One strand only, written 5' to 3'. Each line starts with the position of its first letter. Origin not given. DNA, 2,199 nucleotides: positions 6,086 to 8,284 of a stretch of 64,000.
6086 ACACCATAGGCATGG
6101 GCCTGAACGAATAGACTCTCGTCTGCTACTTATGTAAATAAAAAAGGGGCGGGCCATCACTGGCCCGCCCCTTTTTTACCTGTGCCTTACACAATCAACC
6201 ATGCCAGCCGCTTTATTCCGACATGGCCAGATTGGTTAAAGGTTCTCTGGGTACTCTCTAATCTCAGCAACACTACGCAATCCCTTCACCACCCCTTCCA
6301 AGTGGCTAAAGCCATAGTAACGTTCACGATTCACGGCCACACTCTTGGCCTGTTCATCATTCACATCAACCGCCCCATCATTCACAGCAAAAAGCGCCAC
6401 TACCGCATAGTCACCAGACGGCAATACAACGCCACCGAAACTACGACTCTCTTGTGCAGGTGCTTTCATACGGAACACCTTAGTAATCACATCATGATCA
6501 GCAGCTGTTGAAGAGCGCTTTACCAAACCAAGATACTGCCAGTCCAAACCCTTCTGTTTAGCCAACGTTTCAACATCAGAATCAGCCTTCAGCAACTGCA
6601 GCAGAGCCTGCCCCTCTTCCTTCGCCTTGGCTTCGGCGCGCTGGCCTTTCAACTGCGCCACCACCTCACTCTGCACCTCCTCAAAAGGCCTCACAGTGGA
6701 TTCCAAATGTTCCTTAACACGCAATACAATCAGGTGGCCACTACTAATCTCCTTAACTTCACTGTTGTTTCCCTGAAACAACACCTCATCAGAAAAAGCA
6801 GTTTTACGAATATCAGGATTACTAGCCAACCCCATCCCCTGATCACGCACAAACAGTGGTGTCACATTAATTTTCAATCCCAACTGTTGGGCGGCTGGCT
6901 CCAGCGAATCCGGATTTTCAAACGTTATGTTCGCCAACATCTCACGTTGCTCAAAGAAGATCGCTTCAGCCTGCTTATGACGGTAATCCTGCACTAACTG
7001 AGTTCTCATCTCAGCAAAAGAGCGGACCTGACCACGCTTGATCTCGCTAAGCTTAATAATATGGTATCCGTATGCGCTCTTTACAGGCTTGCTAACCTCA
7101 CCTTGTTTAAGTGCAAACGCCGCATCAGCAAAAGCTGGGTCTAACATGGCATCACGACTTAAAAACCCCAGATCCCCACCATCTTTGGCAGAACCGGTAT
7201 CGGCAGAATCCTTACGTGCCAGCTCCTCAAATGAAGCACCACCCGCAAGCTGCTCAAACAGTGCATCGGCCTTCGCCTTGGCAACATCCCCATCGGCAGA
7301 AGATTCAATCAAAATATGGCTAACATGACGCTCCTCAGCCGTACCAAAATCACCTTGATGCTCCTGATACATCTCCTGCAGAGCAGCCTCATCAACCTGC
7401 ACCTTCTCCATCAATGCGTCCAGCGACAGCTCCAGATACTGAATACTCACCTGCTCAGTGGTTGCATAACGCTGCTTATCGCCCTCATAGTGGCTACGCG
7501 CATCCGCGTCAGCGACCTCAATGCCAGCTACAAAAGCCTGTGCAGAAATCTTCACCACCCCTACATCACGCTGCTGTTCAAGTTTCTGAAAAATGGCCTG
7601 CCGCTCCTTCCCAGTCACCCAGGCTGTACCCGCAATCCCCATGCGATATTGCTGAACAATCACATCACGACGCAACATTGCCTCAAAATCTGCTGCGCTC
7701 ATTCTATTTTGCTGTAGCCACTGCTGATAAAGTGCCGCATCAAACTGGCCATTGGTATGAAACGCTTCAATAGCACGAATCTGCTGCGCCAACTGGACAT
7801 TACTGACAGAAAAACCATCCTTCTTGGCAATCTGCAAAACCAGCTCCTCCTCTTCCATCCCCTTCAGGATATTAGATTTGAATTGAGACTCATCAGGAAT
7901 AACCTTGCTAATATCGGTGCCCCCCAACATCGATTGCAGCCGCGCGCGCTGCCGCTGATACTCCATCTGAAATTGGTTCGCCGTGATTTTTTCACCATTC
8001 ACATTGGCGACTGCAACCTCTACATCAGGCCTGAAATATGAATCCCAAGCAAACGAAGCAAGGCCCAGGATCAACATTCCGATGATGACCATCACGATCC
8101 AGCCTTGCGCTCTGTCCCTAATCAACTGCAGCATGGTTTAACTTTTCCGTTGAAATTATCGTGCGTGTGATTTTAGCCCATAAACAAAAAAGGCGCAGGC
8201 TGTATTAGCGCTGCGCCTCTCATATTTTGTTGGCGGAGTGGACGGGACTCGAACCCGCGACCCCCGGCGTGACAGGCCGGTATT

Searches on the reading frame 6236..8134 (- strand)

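Call 63: search_protein_families(library=pfam, proteins=[window:6236-8134:-], max_evalue=1e-15)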
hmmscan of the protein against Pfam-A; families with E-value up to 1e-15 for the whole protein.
window:6236-8134:- (632 aa): 5 families
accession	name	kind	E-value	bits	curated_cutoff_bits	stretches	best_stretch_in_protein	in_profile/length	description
PF13624.11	SurA_N_3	-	1.8e-42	145.3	27.2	1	1-163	1-161/162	SurA-like N-terminal domain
PF13145.12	Rotamase_2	-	7.3e-31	107.9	27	1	247-377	1-120/121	PPIC-type PPIASE domain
PF13616.12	Rotamase_3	-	2.7e-29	102.5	22.5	1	258-364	9-114/116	PPIC-type PPIASE domain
PF13623.11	SurA_N_2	-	4.9e-26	91.8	28.5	1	2-140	1-145/145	SurA-like N-terminal domain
PF00639.27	Rotamase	-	1.9e-25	90.1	21.7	1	273-363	1-96/97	PPIC-type PPIASE domain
